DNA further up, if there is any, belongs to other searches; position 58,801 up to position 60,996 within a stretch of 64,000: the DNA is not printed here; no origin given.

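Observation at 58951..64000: Rieske/cytochrome b/cytochrome c cluster preceded by a GltD-like NAD(P)H flavo-iron-sulfur protein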

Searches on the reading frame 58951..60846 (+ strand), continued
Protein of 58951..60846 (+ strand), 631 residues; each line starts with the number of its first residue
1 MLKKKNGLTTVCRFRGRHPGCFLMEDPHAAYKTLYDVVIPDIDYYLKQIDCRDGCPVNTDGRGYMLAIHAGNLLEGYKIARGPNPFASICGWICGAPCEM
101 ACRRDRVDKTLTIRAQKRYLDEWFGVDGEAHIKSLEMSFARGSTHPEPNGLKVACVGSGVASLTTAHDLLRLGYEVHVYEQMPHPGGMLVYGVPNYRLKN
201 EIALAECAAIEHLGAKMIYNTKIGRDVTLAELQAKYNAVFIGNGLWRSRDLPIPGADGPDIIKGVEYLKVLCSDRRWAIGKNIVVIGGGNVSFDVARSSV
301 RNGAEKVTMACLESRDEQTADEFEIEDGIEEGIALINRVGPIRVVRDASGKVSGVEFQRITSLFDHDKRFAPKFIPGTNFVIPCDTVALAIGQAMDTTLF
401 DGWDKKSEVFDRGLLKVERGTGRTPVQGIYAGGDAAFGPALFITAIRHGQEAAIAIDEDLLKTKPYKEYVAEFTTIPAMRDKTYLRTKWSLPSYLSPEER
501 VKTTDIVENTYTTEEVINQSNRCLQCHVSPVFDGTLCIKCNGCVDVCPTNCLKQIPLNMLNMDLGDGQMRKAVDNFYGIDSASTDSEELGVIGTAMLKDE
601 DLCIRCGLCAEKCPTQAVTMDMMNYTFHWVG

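Call 70: search_solved_structures(query=window:58951-60846:+, max_evalue=1e-60, show_alignments=4)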
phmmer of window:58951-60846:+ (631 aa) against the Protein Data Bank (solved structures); distinct sequences matched with E-value up to 1e-60: 4.
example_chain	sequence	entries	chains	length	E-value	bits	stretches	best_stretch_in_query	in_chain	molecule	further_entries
9bov_A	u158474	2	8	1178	3.8e-78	266.8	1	51-537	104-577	Molybdopterin oxidoreductase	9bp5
8oh5_C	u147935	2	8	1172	1.3e-72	248.5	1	50-536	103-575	Formate dehydrogenase-O, major subunit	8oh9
9n5u_A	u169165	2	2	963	8.7e-69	235.8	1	6-460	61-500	NfnA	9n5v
4ylf_B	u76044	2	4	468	6.8e-66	226.3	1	51-456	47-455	Dihydropyrimidine dehydrogenase subunit A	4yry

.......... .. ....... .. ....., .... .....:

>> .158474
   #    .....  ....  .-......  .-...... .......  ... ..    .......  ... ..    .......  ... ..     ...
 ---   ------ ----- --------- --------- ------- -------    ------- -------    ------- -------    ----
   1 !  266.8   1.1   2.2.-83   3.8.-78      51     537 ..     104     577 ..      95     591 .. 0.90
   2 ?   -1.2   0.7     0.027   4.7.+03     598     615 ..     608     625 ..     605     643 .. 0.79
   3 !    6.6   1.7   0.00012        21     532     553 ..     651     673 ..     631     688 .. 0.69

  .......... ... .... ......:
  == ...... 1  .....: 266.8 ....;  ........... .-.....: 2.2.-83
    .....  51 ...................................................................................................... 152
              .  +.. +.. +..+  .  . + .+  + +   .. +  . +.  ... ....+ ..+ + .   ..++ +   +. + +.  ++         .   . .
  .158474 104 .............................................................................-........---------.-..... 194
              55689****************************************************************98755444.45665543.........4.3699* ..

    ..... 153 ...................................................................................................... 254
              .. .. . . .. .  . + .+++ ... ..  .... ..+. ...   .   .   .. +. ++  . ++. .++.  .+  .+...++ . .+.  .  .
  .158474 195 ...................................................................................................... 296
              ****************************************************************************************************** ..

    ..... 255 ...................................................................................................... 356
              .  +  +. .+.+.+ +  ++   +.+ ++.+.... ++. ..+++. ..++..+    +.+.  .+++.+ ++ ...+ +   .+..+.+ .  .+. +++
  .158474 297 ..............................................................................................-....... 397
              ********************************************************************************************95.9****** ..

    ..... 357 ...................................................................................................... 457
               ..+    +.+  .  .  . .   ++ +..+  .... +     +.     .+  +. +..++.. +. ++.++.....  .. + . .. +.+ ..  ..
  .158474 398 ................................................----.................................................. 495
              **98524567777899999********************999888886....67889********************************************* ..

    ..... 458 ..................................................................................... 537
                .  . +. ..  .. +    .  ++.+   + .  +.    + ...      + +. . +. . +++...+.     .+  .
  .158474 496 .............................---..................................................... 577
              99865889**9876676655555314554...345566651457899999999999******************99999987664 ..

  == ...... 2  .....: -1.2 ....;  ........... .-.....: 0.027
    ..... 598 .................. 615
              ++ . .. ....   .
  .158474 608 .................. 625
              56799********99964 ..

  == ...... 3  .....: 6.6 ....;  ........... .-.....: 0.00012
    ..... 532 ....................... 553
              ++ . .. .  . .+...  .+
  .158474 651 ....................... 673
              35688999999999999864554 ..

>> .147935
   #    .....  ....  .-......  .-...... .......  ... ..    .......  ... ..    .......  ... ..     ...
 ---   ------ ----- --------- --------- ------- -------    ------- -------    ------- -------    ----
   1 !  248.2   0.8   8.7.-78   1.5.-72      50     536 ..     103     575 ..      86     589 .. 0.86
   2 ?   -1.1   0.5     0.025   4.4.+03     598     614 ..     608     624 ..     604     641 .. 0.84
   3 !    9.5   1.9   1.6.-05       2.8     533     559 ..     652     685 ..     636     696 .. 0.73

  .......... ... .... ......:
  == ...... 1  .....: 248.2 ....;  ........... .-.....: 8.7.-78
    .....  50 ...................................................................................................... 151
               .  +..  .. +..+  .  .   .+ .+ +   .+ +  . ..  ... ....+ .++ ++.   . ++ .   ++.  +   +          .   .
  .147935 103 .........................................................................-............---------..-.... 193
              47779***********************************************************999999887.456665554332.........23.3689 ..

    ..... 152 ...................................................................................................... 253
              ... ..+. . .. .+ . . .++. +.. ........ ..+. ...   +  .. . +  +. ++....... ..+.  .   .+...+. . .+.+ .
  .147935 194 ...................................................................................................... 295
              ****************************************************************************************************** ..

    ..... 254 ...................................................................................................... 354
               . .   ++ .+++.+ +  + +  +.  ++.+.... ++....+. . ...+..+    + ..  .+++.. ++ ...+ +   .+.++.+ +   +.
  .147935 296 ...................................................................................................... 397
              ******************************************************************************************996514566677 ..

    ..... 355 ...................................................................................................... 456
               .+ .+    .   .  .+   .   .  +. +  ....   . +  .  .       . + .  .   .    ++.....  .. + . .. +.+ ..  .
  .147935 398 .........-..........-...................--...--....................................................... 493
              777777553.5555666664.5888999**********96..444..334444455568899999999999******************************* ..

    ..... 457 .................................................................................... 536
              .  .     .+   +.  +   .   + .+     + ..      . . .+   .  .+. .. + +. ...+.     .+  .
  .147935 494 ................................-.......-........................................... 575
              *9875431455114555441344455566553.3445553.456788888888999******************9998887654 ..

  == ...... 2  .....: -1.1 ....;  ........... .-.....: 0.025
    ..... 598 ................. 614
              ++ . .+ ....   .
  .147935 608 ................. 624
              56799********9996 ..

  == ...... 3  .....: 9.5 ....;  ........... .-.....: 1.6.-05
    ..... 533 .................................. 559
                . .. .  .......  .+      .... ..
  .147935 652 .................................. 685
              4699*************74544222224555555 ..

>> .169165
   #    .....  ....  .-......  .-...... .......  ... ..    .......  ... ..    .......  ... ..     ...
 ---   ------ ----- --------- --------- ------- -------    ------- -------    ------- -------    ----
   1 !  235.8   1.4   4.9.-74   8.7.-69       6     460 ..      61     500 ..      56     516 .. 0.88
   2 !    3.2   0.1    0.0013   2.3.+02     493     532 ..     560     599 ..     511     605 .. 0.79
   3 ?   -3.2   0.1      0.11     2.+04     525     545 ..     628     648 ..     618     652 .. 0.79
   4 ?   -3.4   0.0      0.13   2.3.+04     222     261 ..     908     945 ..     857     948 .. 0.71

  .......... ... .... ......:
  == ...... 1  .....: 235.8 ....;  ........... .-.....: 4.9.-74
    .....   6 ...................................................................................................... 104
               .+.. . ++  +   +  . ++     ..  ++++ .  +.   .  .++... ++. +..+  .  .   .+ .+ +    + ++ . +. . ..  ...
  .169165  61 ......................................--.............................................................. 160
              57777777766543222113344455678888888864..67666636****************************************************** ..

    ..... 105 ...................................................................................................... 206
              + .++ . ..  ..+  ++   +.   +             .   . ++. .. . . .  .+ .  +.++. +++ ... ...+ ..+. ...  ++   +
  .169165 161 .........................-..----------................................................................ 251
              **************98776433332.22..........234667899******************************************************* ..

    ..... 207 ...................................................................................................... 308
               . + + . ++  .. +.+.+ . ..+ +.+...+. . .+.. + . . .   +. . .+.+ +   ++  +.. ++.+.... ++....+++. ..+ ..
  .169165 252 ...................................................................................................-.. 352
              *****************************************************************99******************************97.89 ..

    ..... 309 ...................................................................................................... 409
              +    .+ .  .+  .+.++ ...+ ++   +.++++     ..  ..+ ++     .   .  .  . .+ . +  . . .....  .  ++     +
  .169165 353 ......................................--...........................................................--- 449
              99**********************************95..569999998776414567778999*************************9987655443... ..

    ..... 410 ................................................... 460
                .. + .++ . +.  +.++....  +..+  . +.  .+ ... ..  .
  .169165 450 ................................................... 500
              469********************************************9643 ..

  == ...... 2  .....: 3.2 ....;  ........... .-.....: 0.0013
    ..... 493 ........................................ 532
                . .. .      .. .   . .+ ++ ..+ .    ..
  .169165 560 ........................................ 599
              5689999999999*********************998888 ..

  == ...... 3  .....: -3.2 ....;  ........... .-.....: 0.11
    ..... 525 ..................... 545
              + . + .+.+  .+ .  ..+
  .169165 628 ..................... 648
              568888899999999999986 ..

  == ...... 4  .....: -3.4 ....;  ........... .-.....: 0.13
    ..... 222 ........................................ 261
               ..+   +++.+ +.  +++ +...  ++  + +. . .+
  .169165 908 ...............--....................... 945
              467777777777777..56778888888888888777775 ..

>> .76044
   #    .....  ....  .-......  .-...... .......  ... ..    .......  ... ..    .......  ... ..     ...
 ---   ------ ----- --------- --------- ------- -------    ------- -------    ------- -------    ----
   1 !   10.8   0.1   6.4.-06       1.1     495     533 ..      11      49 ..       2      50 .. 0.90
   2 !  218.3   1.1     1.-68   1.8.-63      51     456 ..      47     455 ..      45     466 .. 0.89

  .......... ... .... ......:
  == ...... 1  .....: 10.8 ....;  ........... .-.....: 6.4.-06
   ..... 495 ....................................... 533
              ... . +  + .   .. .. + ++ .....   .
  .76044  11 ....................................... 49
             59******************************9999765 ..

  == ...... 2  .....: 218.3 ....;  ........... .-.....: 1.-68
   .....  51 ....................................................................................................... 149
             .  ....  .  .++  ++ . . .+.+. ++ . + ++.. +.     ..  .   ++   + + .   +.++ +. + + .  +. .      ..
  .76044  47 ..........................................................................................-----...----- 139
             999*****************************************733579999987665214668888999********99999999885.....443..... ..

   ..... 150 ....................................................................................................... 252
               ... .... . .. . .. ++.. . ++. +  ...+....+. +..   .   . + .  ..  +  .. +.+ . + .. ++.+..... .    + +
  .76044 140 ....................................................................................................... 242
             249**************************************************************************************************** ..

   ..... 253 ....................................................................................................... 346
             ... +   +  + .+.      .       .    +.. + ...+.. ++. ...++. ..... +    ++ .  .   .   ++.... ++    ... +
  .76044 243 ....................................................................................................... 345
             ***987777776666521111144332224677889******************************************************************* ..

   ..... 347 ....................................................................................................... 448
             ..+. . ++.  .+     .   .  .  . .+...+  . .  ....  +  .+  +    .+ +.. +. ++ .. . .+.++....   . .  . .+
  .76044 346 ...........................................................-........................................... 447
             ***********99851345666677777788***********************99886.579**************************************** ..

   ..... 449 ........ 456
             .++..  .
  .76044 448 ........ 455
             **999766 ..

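Call 71: find_homologous_proteins(query=P0251, max_evalue=1e-30)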
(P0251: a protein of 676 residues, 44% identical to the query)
Query P0251 (676 aa): 1054 proteins with E <= 1e-30 among 8000 candidates; the best 120 are listed.
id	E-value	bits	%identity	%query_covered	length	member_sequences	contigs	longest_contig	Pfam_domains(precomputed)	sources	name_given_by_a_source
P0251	0.0e+0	1579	100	100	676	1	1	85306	PF01946.24,PF01266.31,PF13450.13,PF14691.12,PF07992.21,PF00070.34,PF00037.33,PF12838.13,PF01262.28,PF13237.12,PF12831.14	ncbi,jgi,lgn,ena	-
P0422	7.3e-160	552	44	93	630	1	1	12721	PF01266.31,PF13450.13,PF14691.12,PF00890.31,PF07992.21,PF00070.34,PF00037.33,PF13738.13,PF12838.13,PF13237.12,PF12831.14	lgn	-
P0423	1.4e-159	551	44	93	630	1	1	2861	PF13450.13,PF07992.21,PF00070.34,PF13484.12,PF12838.13,PF12831.14,PF01946.24,PF01266.31,PF14691.12,PF00890.31,PF00037.33,PF13738.13,PF13237.12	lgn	-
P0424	5.7e-152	526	43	93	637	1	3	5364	PF01266.31,PF13450.13,PF14691.12,PF00890.31,PF07992.21,PF00037.33,PF13738.13,PF12838.13,PF13237.12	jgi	jgi:NADPH-dependent glutamate synthase beta subunit-like oxidoreductase/ferredoxin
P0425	9.3e-152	525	43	94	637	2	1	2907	PF01266.31,PF13450.13,PF14691.12,PF07992.21,PF00070.34,PF00037.33,PF13738.13,PF12838.13,PF13237.12,PF13187.12,PF12831.14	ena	-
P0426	1.8e-148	514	43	93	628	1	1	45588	PF01266.31,PF13450.13,PF14691.12,PF07992.21,PF00070.34,PF00037.33,PF13738.13,PF12838.13,PF13237.12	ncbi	ncbi:MAG: FAD-dependent oxidoreductase [Acidobacteriota bacterium]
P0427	4.6e-147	509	42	93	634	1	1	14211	PF01266.31,PF13450.13,PF14691.12,PF07992.21,PF00070.34,PF00037.33,PF13738.13,PF12838.13,PF13237.12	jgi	jgi:formate dehydrogenase (NADP+) beta subunit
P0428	1.1e-146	508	43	93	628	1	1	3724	PF01266.31,PF13450.13,PF14691.12,PF00890.31,PF07992.21,PF00070.34,PF00037.33,PF13738.13,PF13484.12,PF12838.13,PF13237.12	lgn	-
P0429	2.4e-146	507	41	92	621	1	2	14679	PF01266.31,PF13450.13,PF14691.12,PF00890.31,PF07992.21,PF00070.34,PF00037.33,PF13738.13,PF13484.12,PF12838.13,PF13237.12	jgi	-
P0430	2.5e-145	504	43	93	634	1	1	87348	PF01266.31,PF13450.13,PF14691.12,PF00890.31,PF07992.21,PF00070.34,PF00037.33,PF13738.13,PF12838.13,PF01262.28,PF13237.12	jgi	jgi:formate dehydrogenase (NADP+) beta subunit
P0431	7.5e-145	502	43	93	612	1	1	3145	PF13450.13,PF07992.21,PF12837.13,PF00070.34,PF13484.12,PF12838.13,PF12831.14,PF01946.24,PF01266.31,PF12797.13,PF14691.12,PF00037.33,PF13738.13,PF01262.28,PF13237.12,PF13187.12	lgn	-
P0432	5.5e-144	499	43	92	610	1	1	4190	PF13450.13,PF07992.21,PF00070.34,PF13484.12,PF12838.13,PF12831.14,PF01266.31,PF14691.12,PF00037.33,PF13738.13,PF13237.12,PF13183.12,PF13187.12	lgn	-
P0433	7.4e-141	489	43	93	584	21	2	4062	PF13450.13,PF07992.21,PF12837.13,PF00070.34,PF12838.13,PF01266.31,PF12797.13,PF14691.12,PF00890.31,PF00037.33,PF13738.13,PF01262.28,PF13237.12,PF13187.12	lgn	-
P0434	3.9e-140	486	43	93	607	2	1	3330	PF01266.31,PF13450.13,PF14691.12,PF00890.31,PF07992.21,PF00070.34,PF00037.33,PF13738.13,PF12838.13,PF01262.28,PF13237.12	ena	-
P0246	9.0e-140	485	41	93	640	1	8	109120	PF01266.31,PF13450.13,PF14691.12,PF00890.31,PF07992.21,PF00070.34,PF00037.33,PF13738.13,PF12838.13,PF01262.28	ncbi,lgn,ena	-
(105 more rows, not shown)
